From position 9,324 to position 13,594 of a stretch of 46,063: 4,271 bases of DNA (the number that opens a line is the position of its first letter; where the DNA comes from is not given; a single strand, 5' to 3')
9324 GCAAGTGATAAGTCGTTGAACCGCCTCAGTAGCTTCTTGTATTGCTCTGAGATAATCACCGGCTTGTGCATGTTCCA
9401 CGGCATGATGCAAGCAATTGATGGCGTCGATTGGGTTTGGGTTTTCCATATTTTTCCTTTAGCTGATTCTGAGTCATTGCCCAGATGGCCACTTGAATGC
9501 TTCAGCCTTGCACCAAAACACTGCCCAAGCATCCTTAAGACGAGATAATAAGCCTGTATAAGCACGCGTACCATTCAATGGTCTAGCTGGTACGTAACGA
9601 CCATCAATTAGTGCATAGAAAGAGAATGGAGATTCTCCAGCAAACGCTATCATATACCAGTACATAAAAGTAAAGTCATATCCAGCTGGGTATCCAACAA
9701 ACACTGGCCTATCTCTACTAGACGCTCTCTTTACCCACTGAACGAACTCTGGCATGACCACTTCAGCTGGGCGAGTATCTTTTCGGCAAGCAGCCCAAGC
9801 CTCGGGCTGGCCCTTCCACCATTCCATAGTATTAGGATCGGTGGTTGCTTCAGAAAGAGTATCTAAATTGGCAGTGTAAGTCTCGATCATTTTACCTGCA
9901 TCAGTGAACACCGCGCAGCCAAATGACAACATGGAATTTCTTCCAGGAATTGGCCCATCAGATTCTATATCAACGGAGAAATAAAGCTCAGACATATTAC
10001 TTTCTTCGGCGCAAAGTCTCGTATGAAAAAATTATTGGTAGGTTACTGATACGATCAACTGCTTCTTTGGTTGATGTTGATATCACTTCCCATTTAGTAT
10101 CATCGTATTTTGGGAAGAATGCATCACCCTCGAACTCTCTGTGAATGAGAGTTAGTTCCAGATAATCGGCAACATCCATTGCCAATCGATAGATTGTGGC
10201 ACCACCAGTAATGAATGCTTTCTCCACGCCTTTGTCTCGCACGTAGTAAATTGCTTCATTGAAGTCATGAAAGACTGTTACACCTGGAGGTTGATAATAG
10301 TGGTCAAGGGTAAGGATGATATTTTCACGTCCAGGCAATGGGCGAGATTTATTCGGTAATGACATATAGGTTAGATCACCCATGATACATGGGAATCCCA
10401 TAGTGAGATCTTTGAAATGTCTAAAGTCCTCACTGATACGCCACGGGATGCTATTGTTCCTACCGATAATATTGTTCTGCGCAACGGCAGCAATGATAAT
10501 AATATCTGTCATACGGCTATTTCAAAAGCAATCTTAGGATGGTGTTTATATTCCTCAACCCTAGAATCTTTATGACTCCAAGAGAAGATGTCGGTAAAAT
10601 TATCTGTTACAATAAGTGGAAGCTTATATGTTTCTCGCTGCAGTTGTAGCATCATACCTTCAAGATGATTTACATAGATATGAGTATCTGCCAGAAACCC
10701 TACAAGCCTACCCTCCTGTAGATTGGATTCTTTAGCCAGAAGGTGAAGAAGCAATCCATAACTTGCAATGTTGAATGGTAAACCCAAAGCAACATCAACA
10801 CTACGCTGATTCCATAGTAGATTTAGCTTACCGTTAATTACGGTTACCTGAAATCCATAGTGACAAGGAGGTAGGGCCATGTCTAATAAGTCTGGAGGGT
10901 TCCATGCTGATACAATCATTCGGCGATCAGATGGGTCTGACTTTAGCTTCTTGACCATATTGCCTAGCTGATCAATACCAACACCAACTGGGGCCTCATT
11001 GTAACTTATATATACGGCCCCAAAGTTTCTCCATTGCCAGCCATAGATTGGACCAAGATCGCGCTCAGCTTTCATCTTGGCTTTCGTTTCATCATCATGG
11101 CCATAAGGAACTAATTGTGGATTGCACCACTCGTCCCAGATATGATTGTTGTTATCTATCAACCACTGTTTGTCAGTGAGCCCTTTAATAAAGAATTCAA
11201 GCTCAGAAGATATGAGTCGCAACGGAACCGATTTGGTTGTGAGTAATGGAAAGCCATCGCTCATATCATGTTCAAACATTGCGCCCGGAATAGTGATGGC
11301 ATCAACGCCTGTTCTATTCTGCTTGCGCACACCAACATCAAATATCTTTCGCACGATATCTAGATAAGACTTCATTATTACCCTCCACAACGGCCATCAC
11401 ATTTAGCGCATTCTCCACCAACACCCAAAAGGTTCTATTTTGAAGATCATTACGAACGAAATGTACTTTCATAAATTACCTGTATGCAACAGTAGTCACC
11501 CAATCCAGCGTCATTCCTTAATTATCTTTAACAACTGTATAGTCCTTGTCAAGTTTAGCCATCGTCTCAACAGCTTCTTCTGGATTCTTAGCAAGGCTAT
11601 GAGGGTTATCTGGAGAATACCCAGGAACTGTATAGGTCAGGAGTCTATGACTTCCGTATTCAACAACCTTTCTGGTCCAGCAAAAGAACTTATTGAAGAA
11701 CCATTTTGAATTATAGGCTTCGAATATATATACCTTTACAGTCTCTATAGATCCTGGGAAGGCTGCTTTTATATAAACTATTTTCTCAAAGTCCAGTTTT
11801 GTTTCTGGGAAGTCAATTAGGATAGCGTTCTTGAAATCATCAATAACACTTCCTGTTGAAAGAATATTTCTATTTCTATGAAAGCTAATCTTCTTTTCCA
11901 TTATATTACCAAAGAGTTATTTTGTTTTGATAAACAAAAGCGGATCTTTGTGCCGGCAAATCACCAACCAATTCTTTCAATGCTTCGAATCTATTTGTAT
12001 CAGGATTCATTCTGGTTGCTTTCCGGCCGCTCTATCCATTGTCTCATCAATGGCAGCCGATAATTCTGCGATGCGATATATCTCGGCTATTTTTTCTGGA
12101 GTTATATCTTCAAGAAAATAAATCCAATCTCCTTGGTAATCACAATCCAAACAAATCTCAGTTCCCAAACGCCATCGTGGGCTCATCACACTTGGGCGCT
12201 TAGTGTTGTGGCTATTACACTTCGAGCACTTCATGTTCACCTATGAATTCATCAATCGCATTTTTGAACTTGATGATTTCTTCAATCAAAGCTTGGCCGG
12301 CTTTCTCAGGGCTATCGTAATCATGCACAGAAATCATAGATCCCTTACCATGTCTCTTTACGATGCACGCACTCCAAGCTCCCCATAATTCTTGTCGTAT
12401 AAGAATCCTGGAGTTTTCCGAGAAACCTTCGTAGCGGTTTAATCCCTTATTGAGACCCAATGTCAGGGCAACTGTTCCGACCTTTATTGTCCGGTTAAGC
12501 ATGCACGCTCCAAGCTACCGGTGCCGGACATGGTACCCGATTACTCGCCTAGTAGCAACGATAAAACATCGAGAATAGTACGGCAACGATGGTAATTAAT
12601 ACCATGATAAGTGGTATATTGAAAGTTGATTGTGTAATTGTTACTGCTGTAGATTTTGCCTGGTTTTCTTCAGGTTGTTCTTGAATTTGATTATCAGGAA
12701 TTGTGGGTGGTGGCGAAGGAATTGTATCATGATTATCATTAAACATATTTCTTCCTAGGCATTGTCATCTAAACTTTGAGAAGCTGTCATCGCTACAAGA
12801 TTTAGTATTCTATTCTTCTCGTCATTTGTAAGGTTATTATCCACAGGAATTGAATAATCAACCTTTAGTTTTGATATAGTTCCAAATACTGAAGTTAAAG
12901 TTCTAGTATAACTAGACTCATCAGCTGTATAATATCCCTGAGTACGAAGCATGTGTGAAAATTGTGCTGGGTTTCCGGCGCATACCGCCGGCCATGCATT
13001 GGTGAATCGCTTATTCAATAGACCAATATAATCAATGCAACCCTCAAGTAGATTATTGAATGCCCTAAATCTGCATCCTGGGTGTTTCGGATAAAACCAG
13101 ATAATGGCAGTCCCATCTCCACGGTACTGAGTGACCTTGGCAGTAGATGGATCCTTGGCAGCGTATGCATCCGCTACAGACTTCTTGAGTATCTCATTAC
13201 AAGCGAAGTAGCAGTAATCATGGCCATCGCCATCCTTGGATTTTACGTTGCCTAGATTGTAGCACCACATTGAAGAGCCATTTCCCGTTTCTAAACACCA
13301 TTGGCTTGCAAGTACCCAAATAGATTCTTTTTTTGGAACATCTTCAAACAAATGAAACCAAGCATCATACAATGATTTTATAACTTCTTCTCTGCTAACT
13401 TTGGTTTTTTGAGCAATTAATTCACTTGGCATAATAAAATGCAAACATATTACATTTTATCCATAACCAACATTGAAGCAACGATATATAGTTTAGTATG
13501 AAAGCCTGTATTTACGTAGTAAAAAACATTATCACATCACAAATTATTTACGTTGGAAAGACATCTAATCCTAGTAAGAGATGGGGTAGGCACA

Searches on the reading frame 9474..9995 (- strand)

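Call 8: search_protein_families(library=pfam, proteins=[window:9474-9995:-], max_evalue=0.001)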
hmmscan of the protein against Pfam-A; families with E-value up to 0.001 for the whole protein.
window:9474-9995:- (173 aa): 1 family
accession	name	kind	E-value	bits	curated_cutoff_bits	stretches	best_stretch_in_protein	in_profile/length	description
PF16473.11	Rv2179c-like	-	2.2e-08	34.5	27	1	8-127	5-130/177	3'-5' exoribonuclease Rv2179c-like domain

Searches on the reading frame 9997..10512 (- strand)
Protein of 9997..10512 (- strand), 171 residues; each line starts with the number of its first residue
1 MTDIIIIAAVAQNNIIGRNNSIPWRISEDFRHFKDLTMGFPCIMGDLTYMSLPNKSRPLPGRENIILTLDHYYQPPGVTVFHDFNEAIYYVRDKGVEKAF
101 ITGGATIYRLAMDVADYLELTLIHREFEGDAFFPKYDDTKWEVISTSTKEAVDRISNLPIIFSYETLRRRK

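Call 8: search_protein_families(library=pfam, proteins=[window:9997-10512:-], max_evalue=0.001)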
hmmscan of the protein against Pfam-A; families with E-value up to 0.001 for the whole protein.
window:9997-10512:- (171 aa): 1 family
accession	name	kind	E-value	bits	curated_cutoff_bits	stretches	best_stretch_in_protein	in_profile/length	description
PF00186.24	DHFR_1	-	2.4e-47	161.1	25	1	4-152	2-145/159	Dihydrofolate reductase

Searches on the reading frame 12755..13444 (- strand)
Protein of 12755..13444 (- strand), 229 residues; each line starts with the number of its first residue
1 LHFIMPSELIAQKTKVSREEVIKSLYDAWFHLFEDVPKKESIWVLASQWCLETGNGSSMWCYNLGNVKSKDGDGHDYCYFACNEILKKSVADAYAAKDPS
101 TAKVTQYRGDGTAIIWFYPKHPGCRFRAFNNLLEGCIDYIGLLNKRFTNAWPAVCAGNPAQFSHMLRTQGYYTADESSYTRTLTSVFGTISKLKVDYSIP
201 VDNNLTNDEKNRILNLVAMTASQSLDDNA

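Call 8: search_protein_families(library=pfam, proteins=[window:12755-13444:-], max_evalue=0.001)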
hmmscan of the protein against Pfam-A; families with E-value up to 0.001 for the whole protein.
window:12755-13444:- (229 aa): 1 family
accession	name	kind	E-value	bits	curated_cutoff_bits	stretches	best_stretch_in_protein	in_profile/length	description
PF01832.25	Glucosaminidase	-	4.8e-06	27.7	30.2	1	44-188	17-119/123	Mannosyl-glycoprotein endo-beta-N-acetylglucosaminidase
